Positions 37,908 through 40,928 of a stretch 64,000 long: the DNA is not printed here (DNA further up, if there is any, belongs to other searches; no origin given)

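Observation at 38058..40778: Membrane-anchored, catalytically dead sigma54-activator (EBP) domain protein with C-terminal HTH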

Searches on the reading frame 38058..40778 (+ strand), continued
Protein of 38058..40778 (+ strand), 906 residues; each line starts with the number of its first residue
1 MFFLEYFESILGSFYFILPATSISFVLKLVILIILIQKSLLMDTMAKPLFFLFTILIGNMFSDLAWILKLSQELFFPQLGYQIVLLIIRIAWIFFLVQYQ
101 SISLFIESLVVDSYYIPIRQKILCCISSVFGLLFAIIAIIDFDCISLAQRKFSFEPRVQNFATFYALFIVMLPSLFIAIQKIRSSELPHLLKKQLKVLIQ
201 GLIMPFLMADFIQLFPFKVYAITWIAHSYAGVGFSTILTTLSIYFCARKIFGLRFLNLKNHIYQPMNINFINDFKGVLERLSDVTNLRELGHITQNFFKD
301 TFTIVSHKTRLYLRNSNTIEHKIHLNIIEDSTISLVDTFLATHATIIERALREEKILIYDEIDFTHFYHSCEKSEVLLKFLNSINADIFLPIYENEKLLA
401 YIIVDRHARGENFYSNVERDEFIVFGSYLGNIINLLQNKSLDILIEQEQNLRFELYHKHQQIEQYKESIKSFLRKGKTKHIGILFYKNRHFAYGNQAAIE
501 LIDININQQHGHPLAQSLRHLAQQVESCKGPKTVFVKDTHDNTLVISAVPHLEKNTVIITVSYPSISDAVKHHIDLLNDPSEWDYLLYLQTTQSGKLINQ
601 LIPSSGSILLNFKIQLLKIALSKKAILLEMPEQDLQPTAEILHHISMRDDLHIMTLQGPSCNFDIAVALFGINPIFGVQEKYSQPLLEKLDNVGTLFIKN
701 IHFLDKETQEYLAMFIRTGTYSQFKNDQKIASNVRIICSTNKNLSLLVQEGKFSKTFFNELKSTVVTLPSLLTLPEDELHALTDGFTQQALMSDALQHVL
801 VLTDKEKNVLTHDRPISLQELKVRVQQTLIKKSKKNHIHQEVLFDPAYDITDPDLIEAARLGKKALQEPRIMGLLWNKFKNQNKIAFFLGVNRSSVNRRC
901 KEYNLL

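Call 7: search_solved_structures(query=window:38058-40775:+, max_evalue=0.001, show_alignments=4)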
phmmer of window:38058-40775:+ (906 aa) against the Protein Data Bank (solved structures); distinct sequences matched with E-value up to 0.001: 25.
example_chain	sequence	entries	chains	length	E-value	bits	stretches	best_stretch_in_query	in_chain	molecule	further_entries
9q90_1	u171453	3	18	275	2.5e-11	45.5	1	635-848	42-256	Psp operon transcriptional activator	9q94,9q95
5nss_F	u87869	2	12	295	3.1e-11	45.2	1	635-848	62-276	Psp operon transcriptional activator | Transcription activator PspF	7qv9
2bjw_A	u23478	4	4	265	3.3e-11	45.1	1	635-847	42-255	PSP OPERON TRANSCRIPTIONAL ACTIVATOR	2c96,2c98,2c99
4qnm_A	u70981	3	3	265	3.3e-11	45.1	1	635-847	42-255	Psp operon transcriptional activator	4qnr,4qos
2bjv_A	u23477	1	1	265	4.5e-11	44.7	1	635-847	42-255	PSP OPERON TRANSCRIPTIONAL ACTIVATOR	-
2vii_A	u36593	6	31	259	4.6e-11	44.7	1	635-846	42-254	PSP OPERON TRANSCRIPTIONAL ACTIVATOR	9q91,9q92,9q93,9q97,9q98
2c9c_A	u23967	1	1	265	6.2e-11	44.2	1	635-847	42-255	PSP OPERON TRANSCRIPTIONAL ACTIVATOR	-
5ep1_A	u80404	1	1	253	4.9e-10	41.2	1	616-773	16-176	Putative repressor protein luxO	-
5ep2_A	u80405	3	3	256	5e-10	41.2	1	616-773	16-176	Putative repressor protein luxO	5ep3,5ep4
1ny6_A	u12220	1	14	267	6.8e-10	40.8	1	636-786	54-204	transcriptional regulator (NtrC family)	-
4ly6_A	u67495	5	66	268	6.9e-10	40.8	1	636-786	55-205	Transcriptional regulator (NtrC family)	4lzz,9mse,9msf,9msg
3dzd_A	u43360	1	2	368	1.2e-09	39.9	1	610-808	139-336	Transcriptional regulator (NtrC family)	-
5ep0_A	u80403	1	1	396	1.3e-09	39.9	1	616-772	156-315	Putative repressor protein luxO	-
3m0e_A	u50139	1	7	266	1.3e-09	39.9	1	636-786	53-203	Transcriptional regulator (NtrC family)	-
1ny5_A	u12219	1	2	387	1.7e-09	39.5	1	636-786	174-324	transcriptional regulator (NtrC family)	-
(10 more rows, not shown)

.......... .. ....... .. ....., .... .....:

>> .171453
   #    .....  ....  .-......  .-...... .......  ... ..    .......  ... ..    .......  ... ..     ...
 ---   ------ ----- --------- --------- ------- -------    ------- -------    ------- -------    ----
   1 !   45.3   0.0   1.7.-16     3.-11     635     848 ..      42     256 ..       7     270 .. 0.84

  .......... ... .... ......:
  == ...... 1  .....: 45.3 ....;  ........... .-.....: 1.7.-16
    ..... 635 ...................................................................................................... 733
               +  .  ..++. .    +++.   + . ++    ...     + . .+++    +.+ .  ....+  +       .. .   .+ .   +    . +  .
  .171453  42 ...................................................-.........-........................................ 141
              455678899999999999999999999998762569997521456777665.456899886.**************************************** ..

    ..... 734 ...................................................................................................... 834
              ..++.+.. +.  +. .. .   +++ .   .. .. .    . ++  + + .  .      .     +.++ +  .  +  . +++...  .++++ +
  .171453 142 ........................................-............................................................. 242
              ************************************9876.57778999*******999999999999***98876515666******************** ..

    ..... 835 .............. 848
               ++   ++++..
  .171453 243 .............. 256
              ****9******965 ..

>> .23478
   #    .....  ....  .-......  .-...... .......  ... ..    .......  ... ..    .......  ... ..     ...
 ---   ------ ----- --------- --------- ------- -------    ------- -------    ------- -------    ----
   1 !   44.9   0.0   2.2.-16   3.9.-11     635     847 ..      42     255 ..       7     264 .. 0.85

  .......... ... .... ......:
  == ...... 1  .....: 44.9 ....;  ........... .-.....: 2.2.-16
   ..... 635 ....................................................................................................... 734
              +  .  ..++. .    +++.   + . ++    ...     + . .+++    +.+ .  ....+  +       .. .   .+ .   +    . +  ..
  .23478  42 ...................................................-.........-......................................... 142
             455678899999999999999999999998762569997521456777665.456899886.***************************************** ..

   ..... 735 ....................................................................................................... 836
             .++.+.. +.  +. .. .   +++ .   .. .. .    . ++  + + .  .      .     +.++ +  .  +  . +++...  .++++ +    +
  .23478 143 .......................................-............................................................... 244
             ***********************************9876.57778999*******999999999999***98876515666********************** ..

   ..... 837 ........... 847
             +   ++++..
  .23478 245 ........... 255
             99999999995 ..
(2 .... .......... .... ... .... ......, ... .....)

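Call 15: find_encoding_contigs(protein=P0084, flank=10000, max_places=2)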
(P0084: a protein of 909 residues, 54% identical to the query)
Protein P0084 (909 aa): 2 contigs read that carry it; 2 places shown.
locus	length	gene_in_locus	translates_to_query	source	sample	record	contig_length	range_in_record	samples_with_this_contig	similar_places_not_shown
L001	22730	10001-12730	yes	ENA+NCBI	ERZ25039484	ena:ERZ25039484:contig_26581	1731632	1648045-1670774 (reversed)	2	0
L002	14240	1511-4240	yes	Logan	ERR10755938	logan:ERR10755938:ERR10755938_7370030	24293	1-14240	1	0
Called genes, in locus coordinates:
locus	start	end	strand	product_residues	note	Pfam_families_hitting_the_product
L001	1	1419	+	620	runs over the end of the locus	-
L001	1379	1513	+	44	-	-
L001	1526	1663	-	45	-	-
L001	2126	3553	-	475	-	PF13638:PIN_4, PF02562:PhoH, PF13604:AAA_30 (faint), PF13245:AAA_19 (faint)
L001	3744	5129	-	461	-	-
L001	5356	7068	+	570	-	PF07973:tRNA_SAD, PF00587:tRNA-synt_2b, PF03129:HGTP_anticodon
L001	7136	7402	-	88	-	-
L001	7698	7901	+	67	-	-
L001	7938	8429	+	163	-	-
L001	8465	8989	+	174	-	-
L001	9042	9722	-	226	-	PF00730:HhH-GPD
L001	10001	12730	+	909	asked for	PF00158:Sigma54_activat, PF14532:Sigma54_activ_2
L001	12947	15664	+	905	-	PF00158:Sigma54_activat, PF14532:Sigma54_activ_2 (weak)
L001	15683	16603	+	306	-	PF02899:Phage_int_SAM_1, PF00589:Phage_integrase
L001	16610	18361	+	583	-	PF03717:PBP_dimer, PF00905:Transpeptidase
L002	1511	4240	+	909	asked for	PF00158:Sigma54_activat, PF14532:Sigma54_activ_2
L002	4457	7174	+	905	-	PF00158:Sigma54_activat, PF14532:Sigma54_activ_2 (weak)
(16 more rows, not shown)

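Call 16: find_encoding_contigs(protein=P0118, flank=10000, max_places=2)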
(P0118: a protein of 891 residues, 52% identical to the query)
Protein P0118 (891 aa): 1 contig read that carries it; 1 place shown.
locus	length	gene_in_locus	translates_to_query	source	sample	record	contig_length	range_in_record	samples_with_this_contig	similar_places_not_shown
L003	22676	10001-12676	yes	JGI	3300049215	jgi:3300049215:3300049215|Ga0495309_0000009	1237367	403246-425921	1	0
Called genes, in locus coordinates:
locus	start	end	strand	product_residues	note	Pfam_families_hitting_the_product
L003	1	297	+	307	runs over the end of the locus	PF00890:FAD_binding_2 (faint), PF01266:DAO (faint), PF01946:Thi4 (faint), PF03486:HI0933_like (faint), PF07992:Pyr_redox_2, PF12831:FAD_oxidored (faint), PF13738:Pyr_redox_3, PF00070:Pyr_redox, +2 more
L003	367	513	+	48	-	PF00468:Ribosomal_L34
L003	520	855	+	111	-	PF00825:Ribonuclease_P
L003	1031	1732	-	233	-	PF00005:ABC_tran, PF13304:AAA_21 (weak)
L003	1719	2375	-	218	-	PF00528:BPD_transp_1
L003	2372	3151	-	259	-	PF00497:SBP_bac_3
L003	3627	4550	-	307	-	PF00481:PP2C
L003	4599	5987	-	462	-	PF13638:PIN_4, PF02562:PhoH, PF13604:AAA_30, PF13245:AAA_19 (faint)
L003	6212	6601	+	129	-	PF00903:Glyoxalase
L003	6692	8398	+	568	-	PF07973:tRNA_SAD, PF00587:tRNA-synt_2b, PF03129:HGTP_anticodon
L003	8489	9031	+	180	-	-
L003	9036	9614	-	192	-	PF00730:HhH-GPD, PF00633:HHH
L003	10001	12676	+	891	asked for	PF00158:Sigma54_activat, PF14532:Sigma54_activ_2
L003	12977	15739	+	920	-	PF00158:Sigma54_activat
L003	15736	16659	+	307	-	PF02899:Phage_int_SAM_1, PF00589:Phage_integrase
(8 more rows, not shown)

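Call 24: search_protein_representatives(protein=window:38058-40775:+)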
Query: 906 residues. Proteins with E-value up to 0.001 (for the whole library): 4753; up to 1e-10: 466; up to 1e-30: 346. The best 150 are listed.
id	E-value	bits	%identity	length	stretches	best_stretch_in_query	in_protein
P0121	1.4e-287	972.7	51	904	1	5-905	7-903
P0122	1.5e-266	903.2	49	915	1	8-906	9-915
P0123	3.8e-260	881.9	46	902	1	4-905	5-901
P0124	2.0e-253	859.7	50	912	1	4-906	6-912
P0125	1.2e-252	857.1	47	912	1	8-906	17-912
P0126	9.0e-247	837.7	46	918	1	3-905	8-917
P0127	6.4e-244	828.3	46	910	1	6-905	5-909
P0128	5.5e-242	821.9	45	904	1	3-905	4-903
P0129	2.3e-240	816.5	46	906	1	9-905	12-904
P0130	4.6e-239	812.2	48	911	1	5-905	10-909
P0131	1.6e-238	810.4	46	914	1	7-905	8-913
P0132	3.0e-237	806.2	47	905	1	7-905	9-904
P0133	2.7e-236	803.0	45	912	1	12-905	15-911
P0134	4.8e-234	795.6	46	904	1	32-905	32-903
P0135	7.7e-234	794.9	46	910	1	6-905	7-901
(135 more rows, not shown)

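Call 29: predict_structure(alignment_id=A1)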
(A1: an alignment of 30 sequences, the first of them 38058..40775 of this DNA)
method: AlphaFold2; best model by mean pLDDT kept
length: 906 residues; sequences in the alignment: 30
mean_pLDDT: 71.4   pTM: 0.45
mean pLDDT of the five models: 71.4, 70.6, 69.2, 67.6, 62.1
residues with pLDDT >= 90: 30; 70-90: 568; 50-70: 163; < 50: 145
segments of 3 or more residues with pLDDT < 50: 216-227, 251-270, 318-329, 461-478, 566-634, 768-770, 845-849
pLDDT, mean of each block of 10 residues (from residue 1): 65 78 89 82 71 88 86 82 84 90 87 82 91 86 72 75 87 89 77 79 81 55 49 74 68 36 35 63 74 85 85 63 42 79 77 81 73 84 89 81 84 68 81 70 55 50 44 42 82 81 81 83 79 77 80 77 55 41 43 43 40 40 32 51 61 78 76 60 73 82 86 85 76 82 82 85 58 66 71 64 81 69 78 72 49 66 81 83 79 87 82
secondary structure, 60 per line:
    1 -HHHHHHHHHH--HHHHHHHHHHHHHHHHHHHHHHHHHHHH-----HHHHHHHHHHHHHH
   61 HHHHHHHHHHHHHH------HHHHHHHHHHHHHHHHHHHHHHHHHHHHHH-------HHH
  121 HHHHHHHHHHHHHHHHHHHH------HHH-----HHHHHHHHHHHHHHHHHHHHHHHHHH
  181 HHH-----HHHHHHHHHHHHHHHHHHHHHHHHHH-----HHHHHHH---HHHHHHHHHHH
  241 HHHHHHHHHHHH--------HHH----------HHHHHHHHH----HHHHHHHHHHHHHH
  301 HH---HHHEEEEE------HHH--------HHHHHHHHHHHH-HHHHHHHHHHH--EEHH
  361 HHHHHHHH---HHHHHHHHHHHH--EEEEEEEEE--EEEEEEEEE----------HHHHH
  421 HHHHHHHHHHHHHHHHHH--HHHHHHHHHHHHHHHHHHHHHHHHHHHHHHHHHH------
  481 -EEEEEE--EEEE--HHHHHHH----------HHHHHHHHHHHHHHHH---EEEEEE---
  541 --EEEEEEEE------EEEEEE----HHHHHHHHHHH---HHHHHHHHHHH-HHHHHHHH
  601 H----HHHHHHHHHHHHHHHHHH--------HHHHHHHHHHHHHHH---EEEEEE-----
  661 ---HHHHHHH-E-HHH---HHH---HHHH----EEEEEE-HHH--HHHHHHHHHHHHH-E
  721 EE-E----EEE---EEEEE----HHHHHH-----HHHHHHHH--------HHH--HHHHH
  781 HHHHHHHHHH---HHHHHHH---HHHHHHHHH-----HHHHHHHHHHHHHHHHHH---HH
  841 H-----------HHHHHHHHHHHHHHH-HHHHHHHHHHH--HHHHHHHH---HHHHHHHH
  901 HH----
elements in order (helices of 4 or more, strands of 3 or more residues): H2-11 H14-41 H47-74 H81-110 H118-140 H155-183 H189-214 H220-226 H230-252 H274-282 H287-302 E309-313 H331-342 H344-354 H359-368 H372-383 E386-394 E397-405 H416-438 H441-474 E482-487 E490-493 H496-502 H513-528 E532-537 E543-550 E557-562 H567-577 H581-591 H593-601 H606-623 H632-646 E650-655 H664-670 H686-689 E694-699 H706-718 E720-722 E729-731 E735-739 H744-749 H755-762 H776-790 H794-800 H804-812 H818-835 H853-867 H869-879 H882-889 H893-902

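Call 34: find_related_loci(query=A1, collection=genome_contigs, flank=5000)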
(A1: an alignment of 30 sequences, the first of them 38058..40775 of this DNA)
Query A1 (906 aa) in genome_contigs; peptide patterns used: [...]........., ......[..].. (x = any residue, [..] = any of these).
187 stretches matched a pattern; 159 encode a relative of the query (tblastn E <= 1e-3); the best 80 are kept; 79 distinct loci.
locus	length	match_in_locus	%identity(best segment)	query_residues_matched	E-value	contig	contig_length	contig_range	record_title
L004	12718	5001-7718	79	1-906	0e+0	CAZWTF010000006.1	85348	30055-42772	MAG TPA_asm: uncultured Pseudomonadota bacterium isolate SRP193066_co1_32 genome assembly, contig: NODE_307_length_85348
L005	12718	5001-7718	79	1-906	0e+0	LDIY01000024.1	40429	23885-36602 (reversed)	MAG: candidate division TM6 bacterium SOIL31 contig_165264, whole genome shotgun sequence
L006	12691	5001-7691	78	1-906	0e+0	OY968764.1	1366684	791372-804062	MAG: uncultured bacterium isolate MFD05512.bin.c.17 genome assembly, chromosome: 1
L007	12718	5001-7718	76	1-906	0e+0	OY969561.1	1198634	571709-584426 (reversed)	MAG: uncultured bacterium isolate MFD01633.bin.c.3 genome assembly, chromosome: 1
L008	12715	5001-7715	72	1-906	0e+0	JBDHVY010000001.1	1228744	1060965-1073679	MAG: Candidatus Dependentiae bacterium isolate AS-MICRO-OLR.1 NODE_2_length_1228744_cov_9.698095, whole genome shotgun s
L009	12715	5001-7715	72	1-906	0e+0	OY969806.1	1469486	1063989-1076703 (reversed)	MAG: uncultured bacterium isolate MFD00731.bin.2.58 genome assembly, chromosome: 1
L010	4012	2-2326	80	132-906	0e+0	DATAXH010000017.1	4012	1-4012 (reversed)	MAG TPA_asm: Candidatus Babeliales bacterium isolate SMAG_U5648 k141_433653, whole genome shotgun sequence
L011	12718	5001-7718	79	1-906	0e+0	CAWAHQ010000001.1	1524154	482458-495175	MAG: uncultured bacterium isolate MFD04434.bin.1.151 genome assembly, contig: contig_34089, whole genome shotgun sequenc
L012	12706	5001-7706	59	1-903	0e+0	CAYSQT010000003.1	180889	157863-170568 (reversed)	MAG TPA_asm: uncultured Pseudomonadota bacterium isolate SRP193066_co2_45 genome assembly, contig: NODE_16_length_180889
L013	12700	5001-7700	54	4-905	0e+0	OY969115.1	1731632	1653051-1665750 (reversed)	MAG: uncultured bacterium isolate MFD01716.bin.c.1 genome assembly, chromosome: 1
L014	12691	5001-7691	53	6-905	0e+0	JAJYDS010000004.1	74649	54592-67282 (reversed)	MAG: bacterium isolate DBS1-1.bin112 NODE_452_length_74649_cov_2.885014, whole genome shotgun sequence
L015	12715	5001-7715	53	3-905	0e+0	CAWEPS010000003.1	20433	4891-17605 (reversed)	MAG: uncultured bacterium isolate MFD02138.bin.3.60 genome assembly, contig: contig_106925, whole genome shotgun sequenc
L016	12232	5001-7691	53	4-905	0e+0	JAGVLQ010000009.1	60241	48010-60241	MAG: Candidatus Babeliales bacterium isolate SW_22 c_000000014755, whole genome shotgun sequence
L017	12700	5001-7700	52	11-905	0e+0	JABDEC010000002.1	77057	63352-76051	MAG: Candidatus Dependentiae bacterium isolate BWMinControl_Nextera38_MAG1 3300020911.a:Ga0207014_1002, whole genome sho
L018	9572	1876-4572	52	11-906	0e+0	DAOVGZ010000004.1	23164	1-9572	MAG TPA_asm: bacterium isolate CSMAG_1328 CSMAG_1328_k141_2094782_length_23164_cov_8.0000, whole genome shotgun sequence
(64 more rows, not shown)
